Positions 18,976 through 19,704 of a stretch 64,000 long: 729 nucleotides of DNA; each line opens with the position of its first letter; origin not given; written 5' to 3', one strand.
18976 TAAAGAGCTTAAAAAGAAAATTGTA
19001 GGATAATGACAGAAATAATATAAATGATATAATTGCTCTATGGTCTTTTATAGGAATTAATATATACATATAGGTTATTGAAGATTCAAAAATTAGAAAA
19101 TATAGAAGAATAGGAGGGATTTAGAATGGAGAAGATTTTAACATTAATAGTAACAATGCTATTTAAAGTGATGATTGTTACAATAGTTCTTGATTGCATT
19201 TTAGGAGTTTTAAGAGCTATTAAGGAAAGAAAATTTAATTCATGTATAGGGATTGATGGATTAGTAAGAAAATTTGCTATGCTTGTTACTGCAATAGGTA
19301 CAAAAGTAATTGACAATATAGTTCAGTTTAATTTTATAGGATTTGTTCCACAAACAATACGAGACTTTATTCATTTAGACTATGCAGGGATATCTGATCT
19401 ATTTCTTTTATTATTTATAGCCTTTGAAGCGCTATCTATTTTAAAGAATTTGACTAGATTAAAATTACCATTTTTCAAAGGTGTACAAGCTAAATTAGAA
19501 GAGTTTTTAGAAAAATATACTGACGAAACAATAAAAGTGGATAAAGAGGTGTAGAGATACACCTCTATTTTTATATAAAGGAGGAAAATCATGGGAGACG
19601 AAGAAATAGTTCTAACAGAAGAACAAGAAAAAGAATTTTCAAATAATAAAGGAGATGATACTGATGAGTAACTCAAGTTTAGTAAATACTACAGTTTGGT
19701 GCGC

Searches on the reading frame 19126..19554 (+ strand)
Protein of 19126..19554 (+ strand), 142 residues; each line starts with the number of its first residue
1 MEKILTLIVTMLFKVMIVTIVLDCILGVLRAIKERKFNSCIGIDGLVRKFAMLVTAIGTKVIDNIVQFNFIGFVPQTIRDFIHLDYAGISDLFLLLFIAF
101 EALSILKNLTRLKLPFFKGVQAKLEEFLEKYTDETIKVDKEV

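Call 54: search_protein_families(library=ncbifam, max_evalue=0.01, proteins=[window:19126-19554:+])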
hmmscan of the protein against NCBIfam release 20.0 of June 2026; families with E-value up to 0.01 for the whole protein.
window:19126-19554:+ (142 aa): 2 families
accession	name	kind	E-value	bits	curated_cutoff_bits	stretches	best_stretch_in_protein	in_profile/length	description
TIGR01593.1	holin_tox_secr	subfamily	1.2e-19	70.5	40.2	1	9-135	15-124/128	toxin secretion/phage lysis holin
NF035928.1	holin_1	subfamily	0.00015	22.2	150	1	13-129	9-115/117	bacteriophage holin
